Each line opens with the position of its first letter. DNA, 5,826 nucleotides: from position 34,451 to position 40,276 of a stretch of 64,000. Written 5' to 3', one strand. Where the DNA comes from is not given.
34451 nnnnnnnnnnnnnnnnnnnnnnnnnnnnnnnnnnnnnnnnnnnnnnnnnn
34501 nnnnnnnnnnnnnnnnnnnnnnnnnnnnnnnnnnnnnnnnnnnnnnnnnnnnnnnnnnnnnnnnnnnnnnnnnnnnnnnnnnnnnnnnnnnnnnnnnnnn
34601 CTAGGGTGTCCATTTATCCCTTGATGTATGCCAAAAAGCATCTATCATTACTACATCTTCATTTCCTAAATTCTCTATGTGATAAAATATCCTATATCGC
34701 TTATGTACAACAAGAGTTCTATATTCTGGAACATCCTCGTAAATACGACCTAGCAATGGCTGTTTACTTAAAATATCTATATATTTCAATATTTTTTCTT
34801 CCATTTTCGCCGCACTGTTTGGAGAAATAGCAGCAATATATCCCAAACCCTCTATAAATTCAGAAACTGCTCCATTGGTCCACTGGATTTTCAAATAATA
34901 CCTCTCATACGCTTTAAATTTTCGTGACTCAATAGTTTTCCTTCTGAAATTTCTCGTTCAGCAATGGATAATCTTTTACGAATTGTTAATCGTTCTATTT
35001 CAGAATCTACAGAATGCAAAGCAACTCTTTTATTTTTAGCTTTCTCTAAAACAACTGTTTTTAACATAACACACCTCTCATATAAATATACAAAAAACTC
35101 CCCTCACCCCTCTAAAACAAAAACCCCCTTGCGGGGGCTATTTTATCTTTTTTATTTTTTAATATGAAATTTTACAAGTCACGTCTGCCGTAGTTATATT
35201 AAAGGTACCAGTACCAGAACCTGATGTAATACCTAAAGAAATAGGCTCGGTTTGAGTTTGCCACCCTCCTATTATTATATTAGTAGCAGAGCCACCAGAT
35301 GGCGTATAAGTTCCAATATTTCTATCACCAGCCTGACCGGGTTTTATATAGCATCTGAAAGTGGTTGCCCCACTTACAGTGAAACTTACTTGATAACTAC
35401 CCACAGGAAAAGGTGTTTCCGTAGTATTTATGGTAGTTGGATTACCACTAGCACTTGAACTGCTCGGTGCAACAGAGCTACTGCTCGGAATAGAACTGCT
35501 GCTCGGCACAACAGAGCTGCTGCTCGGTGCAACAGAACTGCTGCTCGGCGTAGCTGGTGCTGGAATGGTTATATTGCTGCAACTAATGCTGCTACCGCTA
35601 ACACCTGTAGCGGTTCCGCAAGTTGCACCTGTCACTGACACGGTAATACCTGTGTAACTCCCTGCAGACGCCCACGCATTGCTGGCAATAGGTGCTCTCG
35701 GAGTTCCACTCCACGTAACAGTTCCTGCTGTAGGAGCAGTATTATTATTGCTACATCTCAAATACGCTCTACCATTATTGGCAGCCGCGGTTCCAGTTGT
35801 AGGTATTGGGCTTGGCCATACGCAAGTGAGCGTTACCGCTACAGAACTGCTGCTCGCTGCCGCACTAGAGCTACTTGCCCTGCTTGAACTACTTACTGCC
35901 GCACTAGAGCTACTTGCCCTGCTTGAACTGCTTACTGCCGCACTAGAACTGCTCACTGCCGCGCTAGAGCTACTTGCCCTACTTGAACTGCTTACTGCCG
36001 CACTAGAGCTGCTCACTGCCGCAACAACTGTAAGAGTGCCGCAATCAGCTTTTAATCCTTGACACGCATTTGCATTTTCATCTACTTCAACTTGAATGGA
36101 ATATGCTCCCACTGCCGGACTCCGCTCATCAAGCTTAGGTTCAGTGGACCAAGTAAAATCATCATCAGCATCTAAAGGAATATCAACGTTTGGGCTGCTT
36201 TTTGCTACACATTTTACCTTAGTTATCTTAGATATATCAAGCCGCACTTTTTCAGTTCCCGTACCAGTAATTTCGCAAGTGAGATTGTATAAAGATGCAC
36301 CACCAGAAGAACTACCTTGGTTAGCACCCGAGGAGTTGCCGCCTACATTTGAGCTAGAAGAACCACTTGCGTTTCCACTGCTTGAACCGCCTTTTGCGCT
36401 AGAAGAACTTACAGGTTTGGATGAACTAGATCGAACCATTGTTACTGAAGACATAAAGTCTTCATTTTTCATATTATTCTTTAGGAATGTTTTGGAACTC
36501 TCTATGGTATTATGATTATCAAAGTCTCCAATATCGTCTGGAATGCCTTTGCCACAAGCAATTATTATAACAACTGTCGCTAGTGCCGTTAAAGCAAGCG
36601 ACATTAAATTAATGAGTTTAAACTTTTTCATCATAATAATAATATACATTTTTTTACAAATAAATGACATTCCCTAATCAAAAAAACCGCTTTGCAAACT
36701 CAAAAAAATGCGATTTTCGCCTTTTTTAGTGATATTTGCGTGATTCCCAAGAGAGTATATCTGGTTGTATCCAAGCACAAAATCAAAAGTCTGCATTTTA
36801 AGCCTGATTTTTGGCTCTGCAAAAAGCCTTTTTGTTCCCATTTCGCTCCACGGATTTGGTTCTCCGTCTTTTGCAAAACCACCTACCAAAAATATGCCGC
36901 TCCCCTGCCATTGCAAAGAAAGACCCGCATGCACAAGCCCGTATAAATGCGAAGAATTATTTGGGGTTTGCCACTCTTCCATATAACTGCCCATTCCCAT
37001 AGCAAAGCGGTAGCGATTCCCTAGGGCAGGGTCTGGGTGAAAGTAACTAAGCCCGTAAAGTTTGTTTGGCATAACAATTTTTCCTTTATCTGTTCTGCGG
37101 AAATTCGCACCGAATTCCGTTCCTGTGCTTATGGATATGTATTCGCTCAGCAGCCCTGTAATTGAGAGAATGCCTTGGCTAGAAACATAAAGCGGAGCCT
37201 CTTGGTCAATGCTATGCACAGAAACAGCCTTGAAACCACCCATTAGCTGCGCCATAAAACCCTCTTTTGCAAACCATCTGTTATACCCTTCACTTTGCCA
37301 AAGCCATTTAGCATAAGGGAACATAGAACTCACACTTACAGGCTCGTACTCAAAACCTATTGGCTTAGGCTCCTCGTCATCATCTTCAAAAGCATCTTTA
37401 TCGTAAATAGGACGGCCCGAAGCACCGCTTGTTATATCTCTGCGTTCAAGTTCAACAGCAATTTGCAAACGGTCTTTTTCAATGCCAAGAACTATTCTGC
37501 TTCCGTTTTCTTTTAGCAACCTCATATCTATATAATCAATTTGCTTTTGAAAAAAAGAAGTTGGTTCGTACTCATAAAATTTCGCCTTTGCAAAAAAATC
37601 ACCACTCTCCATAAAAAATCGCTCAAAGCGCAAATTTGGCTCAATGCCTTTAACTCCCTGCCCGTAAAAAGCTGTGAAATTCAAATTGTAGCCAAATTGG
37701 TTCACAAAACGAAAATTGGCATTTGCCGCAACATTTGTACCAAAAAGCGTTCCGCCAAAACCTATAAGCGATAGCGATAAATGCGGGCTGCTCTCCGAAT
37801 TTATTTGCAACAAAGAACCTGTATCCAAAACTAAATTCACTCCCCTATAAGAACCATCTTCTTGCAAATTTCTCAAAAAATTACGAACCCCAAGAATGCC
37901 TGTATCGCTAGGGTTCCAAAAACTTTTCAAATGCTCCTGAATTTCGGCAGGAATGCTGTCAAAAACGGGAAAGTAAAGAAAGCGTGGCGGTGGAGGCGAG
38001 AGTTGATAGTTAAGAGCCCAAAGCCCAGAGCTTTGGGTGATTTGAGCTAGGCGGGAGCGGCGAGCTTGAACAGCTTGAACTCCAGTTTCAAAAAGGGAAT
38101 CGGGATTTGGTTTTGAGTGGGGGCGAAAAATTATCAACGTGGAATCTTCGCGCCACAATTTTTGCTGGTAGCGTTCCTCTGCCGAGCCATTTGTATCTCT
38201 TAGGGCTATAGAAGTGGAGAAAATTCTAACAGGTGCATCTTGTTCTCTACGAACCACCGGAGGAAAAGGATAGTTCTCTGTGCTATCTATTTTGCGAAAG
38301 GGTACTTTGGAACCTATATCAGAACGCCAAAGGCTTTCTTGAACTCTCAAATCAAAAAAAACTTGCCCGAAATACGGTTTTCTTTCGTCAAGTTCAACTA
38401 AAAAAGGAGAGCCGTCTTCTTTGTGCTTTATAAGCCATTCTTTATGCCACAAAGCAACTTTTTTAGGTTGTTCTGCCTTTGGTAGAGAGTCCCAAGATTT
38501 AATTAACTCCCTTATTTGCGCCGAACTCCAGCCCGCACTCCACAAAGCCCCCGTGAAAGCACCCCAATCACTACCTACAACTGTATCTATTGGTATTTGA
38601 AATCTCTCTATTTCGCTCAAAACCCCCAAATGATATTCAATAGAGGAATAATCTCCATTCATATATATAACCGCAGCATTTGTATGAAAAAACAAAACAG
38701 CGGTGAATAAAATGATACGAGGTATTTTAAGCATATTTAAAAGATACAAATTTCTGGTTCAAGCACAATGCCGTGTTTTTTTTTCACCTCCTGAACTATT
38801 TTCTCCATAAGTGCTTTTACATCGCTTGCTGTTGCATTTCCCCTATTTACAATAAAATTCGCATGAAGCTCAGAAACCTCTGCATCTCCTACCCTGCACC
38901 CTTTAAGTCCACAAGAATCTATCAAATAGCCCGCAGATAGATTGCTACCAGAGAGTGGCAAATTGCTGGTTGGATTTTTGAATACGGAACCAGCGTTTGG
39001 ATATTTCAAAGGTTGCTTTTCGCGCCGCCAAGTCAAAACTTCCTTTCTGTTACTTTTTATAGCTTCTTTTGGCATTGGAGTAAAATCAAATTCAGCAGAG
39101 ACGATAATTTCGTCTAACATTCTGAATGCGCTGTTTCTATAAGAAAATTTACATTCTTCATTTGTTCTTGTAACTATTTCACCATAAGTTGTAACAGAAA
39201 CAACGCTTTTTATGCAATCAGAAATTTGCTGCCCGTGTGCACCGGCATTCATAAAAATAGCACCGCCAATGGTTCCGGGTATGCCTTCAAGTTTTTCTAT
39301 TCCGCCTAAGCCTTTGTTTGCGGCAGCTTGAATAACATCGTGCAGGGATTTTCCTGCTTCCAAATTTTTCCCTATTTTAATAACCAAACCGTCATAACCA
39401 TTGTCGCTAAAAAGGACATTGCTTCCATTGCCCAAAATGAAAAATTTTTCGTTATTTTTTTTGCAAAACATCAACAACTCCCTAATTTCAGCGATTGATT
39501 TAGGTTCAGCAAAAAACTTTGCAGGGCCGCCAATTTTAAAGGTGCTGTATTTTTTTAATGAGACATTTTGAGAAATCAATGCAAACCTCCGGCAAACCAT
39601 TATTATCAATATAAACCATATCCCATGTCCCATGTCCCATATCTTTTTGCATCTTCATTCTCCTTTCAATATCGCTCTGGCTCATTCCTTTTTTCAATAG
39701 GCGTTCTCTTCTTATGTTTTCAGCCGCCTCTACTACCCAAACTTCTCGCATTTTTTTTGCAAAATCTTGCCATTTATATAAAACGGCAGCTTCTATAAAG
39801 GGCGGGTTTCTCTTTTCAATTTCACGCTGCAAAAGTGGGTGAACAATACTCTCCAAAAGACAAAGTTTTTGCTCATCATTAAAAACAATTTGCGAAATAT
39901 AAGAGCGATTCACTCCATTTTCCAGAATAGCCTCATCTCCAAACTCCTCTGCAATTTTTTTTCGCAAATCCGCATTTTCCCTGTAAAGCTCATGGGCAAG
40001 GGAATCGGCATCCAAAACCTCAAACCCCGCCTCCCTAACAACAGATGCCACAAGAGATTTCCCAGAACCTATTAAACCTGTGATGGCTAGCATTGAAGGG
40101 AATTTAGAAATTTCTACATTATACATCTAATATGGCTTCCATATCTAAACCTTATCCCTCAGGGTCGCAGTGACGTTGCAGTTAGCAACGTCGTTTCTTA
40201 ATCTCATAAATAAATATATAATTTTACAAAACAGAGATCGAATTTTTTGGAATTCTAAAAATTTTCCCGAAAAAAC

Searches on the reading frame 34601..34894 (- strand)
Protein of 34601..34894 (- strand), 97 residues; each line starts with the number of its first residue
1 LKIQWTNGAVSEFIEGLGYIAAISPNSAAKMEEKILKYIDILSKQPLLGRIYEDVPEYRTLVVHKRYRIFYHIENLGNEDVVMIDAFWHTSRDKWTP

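Call 89: search_protein_families(library=pfam, proteins=[window:34601-34894:-], max_evalue=0.01)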
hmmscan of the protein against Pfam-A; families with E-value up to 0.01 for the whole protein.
window:34601-34894:- (97 aa): 1 family
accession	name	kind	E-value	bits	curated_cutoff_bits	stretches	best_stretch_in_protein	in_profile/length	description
PF05016.21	ParE_toxin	-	7.4e-12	46.1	23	1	3-93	1-88/89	ParE toxin of type II toxin-antitoxin system, parDE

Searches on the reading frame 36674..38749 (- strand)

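Call 89: search_protein_families(library=pfam, proteins=[window:36674-38749:-], max_evalue=0.01)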
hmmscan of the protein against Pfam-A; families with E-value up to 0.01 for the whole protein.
window:36674-38749:- (691 aa): 1 family
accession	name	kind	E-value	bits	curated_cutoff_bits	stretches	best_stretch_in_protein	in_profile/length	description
PF01734.28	Patatin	-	0.00091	19.9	27.7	1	39-113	12-92/191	Patatin-like phospholipase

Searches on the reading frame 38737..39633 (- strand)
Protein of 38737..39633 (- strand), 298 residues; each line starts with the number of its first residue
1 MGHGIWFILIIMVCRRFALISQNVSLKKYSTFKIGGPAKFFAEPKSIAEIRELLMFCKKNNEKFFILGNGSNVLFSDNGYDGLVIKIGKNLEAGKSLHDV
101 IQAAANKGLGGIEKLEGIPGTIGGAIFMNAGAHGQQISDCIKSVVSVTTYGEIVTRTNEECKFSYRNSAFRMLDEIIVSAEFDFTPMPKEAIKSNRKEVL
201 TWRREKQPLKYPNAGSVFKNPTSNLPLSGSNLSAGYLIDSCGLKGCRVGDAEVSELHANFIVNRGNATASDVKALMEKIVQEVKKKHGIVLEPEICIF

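Call 89: search_protein_families(library=pfam, proteins=[window:38737-39633:-], max_evalue=0.01)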
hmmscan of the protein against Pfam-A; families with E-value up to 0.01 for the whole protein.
window:38737-39633:- (298 aa): 2 families
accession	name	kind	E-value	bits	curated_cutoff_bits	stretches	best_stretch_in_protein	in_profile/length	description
PF02873.21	MurB_C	-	3e-35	120.8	27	1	192-297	2-98/99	UDP-N-acetylenolpyruvoylglucosamine reductase, C-terminal domain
PF01565.28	FAD_binding_4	-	2.7e-18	66.5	26.4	1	39-155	2-137/139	FAD binding domain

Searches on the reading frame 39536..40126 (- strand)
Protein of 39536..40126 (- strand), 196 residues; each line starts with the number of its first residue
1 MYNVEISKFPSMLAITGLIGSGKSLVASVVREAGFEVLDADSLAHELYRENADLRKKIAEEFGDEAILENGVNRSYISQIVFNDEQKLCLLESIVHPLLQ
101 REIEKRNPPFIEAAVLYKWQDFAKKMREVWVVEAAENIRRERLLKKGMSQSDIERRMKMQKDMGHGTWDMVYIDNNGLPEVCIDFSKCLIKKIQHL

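Call 89: search_protein_families(library=pfam, proteins=[window:39536-40126:-], max_evalue=0.01)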
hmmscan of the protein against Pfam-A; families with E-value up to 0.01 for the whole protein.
window:39536-40126:- (196 aa): 4 families
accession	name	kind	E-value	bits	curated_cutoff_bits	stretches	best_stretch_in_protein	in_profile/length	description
PF01121.26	CoaE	-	7.4e-28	97.9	27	1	12-175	2-174/180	Dephospho-CoA kinase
PF13238.12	AAA_18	-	4e-07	31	29.4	1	14-157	2-122/128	AAA domain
PF13671.12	AAA_33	-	0.00028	21.6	27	1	13-56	2-46/143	AAA domain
PF13401.12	AAA_22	-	0.0053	17.5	27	0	11-104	6-65/130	AAA domain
